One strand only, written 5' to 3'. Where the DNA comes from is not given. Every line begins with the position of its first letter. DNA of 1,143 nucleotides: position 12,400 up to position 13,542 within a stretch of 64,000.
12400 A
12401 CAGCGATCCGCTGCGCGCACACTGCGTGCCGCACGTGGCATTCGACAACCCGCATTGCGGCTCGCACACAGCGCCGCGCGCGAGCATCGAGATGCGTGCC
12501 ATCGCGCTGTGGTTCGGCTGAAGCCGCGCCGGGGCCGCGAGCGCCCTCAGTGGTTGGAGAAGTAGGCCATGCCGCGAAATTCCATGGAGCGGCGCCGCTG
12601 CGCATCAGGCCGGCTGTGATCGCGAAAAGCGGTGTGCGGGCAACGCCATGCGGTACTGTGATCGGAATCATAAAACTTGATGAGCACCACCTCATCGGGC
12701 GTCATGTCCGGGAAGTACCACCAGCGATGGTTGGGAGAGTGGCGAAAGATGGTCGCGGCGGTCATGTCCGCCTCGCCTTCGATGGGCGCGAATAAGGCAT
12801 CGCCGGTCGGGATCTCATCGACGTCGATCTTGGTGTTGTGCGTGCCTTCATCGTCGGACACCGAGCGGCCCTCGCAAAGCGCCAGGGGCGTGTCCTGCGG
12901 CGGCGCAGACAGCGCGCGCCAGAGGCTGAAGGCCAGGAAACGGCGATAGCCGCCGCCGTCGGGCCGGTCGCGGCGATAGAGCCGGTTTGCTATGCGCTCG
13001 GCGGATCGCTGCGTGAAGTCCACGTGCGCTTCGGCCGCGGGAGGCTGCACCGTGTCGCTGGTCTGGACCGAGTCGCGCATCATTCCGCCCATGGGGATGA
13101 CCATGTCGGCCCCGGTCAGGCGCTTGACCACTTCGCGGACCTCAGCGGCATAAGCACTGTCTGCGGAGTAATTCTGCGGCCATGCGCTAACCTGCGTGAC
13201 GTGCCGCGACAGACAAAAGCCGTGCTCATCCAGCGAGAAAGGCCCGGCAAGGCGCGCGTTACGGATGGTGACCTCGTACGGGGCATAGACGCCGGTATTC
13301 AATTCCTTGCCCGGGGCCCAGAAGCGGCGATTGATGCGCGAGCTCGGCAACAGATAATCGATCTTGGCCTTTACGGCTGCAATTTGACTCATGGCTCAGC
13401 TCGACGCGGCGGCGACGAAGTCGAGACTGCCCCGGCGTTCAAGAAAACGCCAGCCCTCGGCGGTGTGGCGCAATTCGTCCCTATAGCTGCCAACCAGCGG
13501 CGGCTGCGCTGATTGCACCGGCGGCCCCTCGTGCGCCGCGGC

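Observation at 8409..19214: MarR-linked accessory cluster: two CmcJ/NvfI-like oxygenases, four NTF2/SnoaL-like paralogues, a TonB receptor, an MFS transporter and two SDRs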

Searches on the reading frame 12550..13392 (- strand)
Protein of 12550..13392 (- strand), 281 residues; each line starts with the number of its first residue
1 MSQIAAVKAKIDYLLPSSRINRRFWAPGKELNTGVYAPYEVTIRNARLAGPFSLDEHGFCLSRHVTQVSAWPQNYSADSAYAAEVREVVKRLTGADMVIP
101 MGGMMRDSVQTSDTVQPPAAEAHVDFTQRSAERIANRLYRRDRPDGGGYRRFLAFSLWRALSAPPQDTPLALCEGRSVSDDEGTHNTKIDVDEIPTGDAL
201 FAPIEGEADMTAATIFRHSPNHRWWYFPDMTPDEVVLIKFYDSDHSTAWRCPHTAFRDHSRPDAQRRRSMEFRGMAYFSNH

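Call 7: search_protein_families(library=pfam, proteins=[window:12550-13392:-], max_evalue=0.01)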
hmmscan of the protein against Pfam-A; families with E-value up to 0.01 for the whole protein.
window:12550-13392:- (281 aa): 0 families

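Call 8: search_protein_families(library=ncbifam, proteins=[window:12550-13392:-], max_evalue=0.01)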
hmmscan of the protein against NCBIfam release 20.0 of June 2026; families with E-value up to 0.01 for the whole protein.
window:12550-13392:- (281 aa): 1 family
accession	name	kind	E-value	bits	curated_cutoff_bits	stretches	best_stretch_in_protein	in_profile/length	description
NF041278.1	CmcJ_NvfI_EfuI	subfamily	5e-77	259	80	1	8-278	1-263/263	CmcJ/NvfI family oxidoreductase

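Call 15: search_solved_structures(query=window:12550-13392:-, max_evalue=0.01, show_alignments=2)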
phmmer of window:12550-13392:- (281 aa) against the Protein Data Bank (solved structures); distinct sequences matched with E-value up to 0.01: 3.
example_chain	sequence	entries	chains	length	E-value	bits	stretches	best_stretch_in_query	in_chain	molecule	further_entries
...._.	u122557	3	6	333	2.6e-18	69.4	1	35-273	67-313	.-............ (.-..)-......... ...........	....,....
7emz_A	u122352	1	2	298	3.3e-18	69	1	27-276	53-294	NvfI W199F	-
7de2_A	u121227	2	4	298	3.7e-18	68.9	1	27-276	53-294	NvfI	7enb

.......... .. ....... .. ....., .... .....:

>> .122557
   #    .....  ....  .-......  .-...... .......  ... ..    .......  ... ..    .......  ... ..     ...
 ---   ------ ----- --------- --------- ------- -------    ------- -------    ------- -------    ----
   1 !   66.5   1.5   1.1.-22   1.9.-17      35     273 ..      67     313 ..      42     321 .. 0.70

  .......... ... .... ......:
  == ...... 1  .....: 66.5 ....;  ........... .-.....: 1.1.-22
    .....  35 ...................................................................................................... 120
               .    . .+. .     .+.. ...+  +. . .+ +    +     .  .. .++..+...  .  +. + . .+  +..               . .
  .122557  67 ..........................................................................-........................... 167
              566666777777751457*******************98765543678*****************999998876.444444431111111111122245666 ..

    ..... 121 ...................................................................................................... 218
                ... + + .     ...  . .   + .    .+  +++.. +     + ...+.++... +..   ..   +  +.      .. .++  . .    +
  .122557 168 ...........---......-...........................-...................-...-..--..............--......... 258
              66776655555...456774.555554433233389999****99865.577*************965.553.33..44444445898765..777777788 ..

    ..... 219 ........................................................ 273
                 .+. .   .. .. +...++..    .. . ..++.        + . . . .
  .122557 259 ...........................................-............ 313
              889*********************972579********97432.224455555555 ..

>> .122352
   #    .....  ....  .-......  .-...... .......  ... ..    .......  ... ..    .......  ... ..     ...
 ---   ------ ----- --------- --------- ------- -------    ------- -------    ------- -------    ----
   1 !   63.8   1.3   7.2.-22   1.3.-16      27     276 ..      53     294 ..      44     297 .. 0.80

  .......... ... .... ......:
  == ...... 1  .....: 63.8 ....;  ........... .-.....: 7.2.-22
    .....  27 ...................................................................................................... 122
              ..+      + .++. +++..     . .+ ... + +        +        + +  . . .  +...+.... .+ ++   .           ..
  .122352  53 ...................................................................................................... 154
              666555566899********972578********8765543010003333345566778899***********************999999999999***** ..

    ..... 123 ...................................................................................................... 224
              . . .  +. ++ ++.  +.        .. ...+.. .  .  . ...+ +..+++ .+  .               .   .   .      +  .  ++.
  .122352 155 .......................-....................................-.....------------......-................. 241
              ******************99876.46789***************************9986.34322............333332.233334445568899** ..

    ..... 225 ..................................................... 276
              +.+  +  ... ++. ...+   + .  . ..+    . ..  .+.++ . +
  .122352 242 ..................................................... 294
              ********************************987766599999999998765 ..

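Call 77: find_homologous_proteins(query=window:12550-13392:-, max_evalue=1e-20)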
Query window:12550-13392:- (281 aa): 1198 proteins with E <= 1e-20 among 2815 candidates; the best 120 are listed.
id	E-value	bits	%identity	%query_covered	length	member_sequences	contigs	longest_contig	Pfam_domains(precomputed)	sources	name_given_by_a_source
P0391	3.0e-190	648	99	100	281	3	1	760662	PF27522.1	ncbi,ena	-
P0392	4.2e-186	635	96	100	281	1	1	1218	PF27522.1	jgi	jgi:hypothetical protein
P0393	4.5e-174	595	90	100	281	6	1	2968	PF27522.1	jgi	jgi:hypothetical protein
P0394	8.4e-172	588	89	100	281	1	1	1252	PF27522.1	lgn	-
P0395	8.7e-172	588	88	100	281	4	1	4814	PF27522.1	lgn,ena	-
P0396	9.1e-171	584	88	100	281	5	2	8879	PF27522.1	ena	-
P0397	4.6e-167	572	88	100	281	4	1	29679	PF27522.1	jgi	jgi:hypothetical protein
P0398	1.7e-166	570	86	100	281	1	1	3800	PF27522.1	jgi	jgi:hypothetical protein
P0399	1.4e-163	561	84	100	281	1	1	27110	PF27522.1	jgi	jgi:hypothetical protein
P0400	2.8e-158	543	82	99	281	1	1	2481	PF27522.1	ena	-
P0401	4.4e-158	543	83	98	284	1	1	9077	PF27522.1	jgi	jgi:hypothetical protein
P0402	9.7e-158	542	83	98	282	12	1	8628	PF27522.1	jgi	jgi:hypothetical protein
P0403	1.1e-157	541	82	98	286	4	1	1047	PF27522.1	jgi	-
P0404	6.4e-157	539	82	99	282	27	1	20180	PF27522.1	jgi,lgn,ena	-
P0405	1.9e-156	537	83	98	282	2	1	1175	PF27522.1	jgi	jgi:hypothetical protein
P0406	1.3e-155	535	81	100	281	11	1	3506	PF27522.1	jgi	jgi:hypothetical protein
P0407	6.5e-155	532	81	98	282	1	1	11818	PF27522.1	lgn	-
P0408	8.1e-155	532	81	99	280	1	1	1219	PF27522.1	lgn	-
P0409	1.4e-154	531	81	98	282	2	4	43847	PF27522.1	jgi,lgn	jgi:hypothetical protein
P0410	1.5e-154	531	80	100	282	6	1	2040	PF27522.1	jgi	-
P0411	4.2e-154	530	79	100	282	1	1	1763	PF27522.1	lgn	-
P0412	9.4e-154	529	80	100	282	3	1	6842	PF27522.1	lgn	-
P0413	2.9e-153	527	79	99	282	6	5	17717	PF27522.1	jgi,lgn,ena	jgi:hypothetical protein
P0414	5.3e-153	526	80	100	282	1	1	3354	PF27522.1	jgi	jgi:hypothetical protein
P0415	6.2e-153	526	80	99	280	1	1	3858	PF27522.1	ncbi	-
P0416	1.1e-152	525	79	99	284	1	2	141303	PF27522.1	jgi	jgi:hypothetical protein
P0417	7.5e-151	519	78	99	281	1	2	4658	PF27522.1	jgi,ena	-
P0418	8.5e-151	519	79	99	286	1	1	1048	PF27522.1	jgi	jgi:hypothetical protein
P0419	1.4e-150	518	78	99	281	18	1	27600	PF27522.1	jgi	jgi:hypothetical protein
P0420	3.0e-150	517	80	98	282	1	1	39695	PF27522.1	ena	-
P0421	8.4e-150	516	80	98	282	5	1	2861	PF27522.1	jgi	jgi:hypothetical protein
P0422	1.2e-149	515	78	99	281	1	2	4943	PF27522.1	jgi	jgi:hypothetical protein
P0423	4.7e-149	513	79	98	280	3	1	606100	PF27522.1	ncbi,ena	-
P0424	1.3e-148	512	77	99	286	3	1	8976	PF27522.1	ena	-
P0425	1.2e-147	508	77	98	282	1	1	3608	PF27522.1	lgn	-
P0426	1.2e-147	508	78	100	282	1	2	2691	PF27522.1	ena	-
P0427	1.9e-147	508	79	99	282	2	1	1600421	PF27522.1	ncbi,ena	-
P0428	2.2e-147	508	77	98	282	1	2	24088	PF27522.1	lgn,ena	-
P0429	2.4e-147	508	79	98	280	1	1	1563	PF27522.1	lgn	-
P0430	2.9e-147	507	77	99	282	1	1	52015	PF27522.1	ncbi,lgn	-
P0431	3.9e-147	507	77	99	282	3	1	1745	PF27522.1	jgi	jgi:hypothetical protein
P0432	9.5e-147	506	78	98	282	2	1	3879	PF27522.1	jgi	jgi:hypothetical protein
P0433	1.3e-146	505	76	100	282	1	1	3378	PF27522.1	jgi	jgi:hypothetical protein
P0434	1.4e-146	505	78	100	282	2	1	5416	PF27522.1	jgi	-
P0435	1.4e-146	505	77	98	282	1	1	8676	PF27522.1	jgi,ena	-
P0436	1.8e-146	505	78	98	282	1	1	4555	PF27522.1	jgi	jgi:hypothetical protein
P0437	2.2e-146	504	77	98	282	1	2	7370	PF27522.1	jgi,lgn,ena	jgi:hypothetical protein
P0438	2.2e-146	504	79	98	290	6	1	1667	PF27522.1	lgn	-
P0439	3.8e-146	504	77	98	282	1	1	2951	PF27522.1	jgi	jgi:hypothetical protein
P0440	4.0e-146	504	78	99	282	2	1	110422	PF27522.1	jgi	jgi:hypothetical protein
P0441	5.8e-146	503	78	98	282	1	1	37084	PF27522.1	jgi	jgi:hypothetical protein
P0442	9.0e-146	502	78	98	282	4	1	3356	PF27522.1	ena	-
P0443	1.1e-145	502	77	98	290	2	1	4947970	PF27522.1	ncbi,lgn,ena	-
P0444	1.7e-145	502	78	98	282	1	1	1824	PF27522.1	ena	-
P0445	2.7e-145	501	77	98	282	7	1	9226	PF27522.1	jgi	-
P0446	3.4e-145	500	75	98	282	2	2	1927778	PF27522.1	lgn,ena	-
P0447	3.6e-145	500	77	100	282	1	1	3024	PF27522.1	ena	-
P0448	3.8e-145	500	77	98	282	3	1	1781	PF27522.1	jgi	jgi:hypothetical protein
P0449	3.8e-145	500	77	99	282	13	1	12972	PF27522.1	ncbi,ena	-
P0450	5.3e-145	500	75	100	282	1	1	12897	PF27522.1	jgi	jgi:hypothetical protein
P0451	5.4e-145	500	75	98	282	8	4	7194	PF27522.1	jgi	jgi:hypothetical protein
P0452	6.2e-145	500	76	98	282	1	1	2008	PF27522.1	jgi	jgi:hypothetical protein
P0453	8.1e-145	499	76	99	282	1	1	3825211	PF27522.1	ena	-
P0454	8.2e-145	499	77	97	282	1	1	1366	PF27522.1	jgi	jgi:hypothetical protein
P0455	8.3e-145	499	75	100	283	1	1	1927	PF27522.1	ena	-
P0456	1.0e-144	499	77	100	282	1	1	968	PF27522.1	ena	-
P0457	1.1e-144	499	77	97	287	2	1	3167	PF27522.1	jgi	jgi:hypothetical protein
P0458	1.2e-144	499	77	98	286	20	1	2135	PF27522.1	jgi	jgi:hypothetical protein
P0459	1.3e-144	499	75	99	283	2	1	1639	PF27522.1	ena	-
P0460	1.7e-144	498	77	97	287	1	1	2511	PF27522.1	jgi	jgi:hypothetical protein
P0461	2.0e-144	498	76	100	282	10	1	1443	PF27522.1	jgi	jgi:hypothetical protein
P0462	2.2e-144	498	76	99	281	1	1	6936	PF27522.1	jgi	jgi:hypothetical protein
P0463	2.6e-144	498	75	99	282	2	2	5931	PF27522.1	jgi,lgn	jgi:hypothetical protein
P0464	3.2e-144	497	77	97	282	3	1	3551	PF27522.1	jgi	jgi:hypothetical protein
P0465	3.3e-144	497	75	99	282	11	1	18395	PF27522.1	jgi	jgi:hypothetical protein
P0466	3.4e-144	497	77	97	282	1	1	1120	PF27522.1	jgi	jgi:hypothetical protein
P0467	3.4e-144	497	77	100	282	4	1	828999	PF27522.1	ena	-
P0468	4.4e-144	497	76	99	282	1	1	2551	PF27522.1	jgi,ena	jgi:hypothetical protein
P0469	4.5e-144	497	75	99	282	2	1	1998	PF27522.1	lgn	-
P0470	4.5e-144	497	77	99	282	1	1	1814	PF27522.1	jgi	jgi:hypothetical protein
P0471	5.2e-144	497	75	100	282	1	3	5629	PF27522.1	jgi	jgi:hypothetical protein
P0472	5.6e-144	496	77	99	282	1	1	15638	PF27522.1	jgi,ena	-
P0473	6.6e-144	496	76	99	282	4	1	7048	PF27522.1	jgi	jgi:hypothetical protein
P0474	7.3e-144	496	76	100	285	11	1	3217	PF27522.1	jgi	-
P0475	8.1e-144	496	77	99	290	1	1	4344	PF27522.1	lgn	-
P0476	8.7e-144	496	76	97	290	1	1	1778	PF27522.1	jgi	jgi:hypothetical protein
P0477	1.1e-143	496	76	98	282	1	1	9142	PF27522.1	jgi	jgi:hypothetical protein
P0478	1.3e-143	495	77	98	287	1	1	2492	PF27522.1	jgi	jgi:hypothetical protein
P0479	1.4e-143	495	77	98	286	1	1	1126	PF27522.1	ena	-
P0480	1.6e-143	495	76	98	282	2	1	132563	PF27522.1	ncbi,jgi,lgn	ncbi:MAG TPA: CmcJ/NvfI family oxidoreductase [Steroidobacteraceae bacterium]|jgi:hypothetical prote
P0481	1.6e-143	495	77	100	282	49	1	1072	PF27522.1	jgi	jgi:hypothetical protein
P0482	1.7e-143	495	76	98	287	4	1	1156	PF27522.1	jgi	jgi:hypothetical protein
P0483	2.1e-143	495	77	98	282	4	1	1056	PF27522.1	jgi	jgi:hypothetical protein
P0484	2.1e-143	495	75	98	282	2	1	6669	PF27522.1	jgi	jgi:hypothetical protein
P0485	2.2e-143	495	76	98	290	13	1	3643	PF27522.1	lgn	-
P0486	2.2e-143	495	77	97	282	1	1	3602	PF27522.1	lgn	-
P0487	2.3e-143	494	76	97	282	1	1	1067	PF27522.1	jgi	jgi:hypothetical protein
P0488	2.4e-143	494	77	99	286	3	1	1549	PF27522.1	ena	-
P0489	2.5e-143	494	76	98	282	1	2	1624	PF27522.1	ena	-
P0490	2.5e-143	494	77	98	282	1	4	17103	PF27522.1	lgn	-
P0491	2.9e-143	494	76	97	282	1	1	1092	PF27522.1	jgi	jgi:hypothetical protein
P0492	3.3e-143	494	75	100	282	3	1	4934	PF27522.1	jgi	-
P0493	3.3e-143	494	77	98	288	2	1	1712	PF27522.1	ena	-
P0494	3.4e-143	494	75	100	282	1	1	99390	PF27522.1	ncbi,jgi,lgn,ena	jgi:hypothetical protein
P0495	3.5e-143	494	76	98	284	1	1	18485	PF27522.1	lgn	-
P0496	3.5e-143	494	78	96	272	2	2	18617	PF27522.1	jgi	jgi:hypothetical protein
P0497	4.1e-143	494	76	97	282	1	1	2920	PF27522.1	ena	-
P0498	4.3e-143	494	74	98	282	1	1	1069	PF27522.1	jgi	jgi:hypothetical protein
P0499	5.8e-143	493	76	98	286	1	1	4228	PF27522.1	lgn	-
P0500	6.4e-143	493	75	100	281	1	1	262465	PF27522.1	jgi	jgi:hypothetical protein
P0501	6.6e-143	493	76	98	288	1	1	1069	PF27522.1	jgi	jgi:hypothetical protein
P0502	7.9e-143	493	74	98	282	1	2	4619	PF27522.1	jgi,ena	-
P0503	8.0e-143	493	75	99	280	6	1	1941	PF27522.1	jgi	jgi:hypothetical protein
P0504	8.6e-143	493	76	100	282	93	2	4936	PF27522.1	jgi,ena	-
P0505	1.0e-142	492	78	97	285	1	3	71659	PF27522.1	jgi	jgi:hypothetical protein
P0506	1.1e-142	492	77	100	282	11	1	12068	PF27522.1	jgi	jgi:hypothetical protein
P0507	1.5e-142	492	76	98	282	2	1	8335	PF27522.1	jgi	jgi:hypothetical protein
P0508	1.7e-142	492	76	98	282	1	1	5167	PF27522.1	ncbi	ncbi:MAG TPA: CmcJ/NvfI family oxidoreductase [Steroidobacteraceae bacterium]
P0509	1.7e-142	492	74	99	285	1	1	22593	PF27522.1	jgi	jgi:hypothetical protein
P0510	1.7e-142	492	75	98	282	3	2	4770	PF27522.1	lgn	-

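Call 78: find_encoding_contigs(protein=P0391, flank=10000, max_places=3)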
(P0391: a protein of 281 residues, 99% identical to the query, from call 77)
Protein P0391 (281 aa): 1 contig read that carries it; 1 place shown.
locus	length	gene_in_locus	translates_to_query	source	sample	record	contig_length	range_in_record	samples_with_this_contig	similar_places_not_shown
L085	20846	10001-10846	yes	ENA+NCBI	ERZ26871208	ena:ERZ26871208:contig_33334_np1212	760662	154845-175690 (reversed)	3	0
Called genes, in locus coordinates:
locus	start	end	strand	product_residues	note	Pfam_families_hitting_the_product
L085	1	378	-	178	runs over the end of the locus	PF01327:Pep_deformylase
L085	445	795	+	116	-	-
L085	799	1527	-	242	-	PF13462:Thioredoxin_4, PF01323:DSBA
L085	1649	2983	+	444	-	PF01654:Cyt_bd_oxida_I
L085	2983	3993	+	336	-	PF02322:Cyt_bd_oxida_II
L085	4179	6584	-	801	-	PF07715:Plug, PF00593:TonB_dep_Rec_b-barrel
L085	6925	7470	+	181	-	PF12802:MarR_2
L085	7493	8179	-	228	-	PF13577:SnoaL_4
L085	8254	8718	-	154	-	PF07366:SnoaL, PF12680:SnoaL_2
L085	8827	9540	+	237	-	PF13577:SnoaL_4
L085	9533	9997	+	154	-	PF13577:SnoaL_4, PF12680:SnoaL_2 (weak)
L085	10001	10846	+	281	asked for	PF27522:YDMC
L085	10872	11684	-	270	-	PF27522:YDMC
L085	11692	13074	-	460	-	PF07690:MFS_1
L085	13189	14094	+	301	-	PF00106:adh_short, PF08659:KR, PF13561:adh_short_C2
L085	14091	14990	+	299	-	PF00106:adh_short, PF08659:KR (weak), PF13561:adh_short_C2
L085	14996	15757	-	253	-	PF02798:GST_N, PF13409:GST_N_2, PF13417:GST_N_3, PF00043:GST_C, PF14497:GST_C_3, PF13410:GST_C_2 (weak)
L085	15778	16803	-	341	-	PF02424:ApbE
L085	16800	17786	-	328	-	PF00291:PALP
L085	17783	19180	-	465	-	PF13241:NAD_binding_7, PF10414:CysG_dimeriser, PF00590:TP_methylase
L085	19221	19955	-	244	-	PF01507:PAPS_reduct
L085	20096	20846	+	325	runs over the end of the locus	PF00490:ALAD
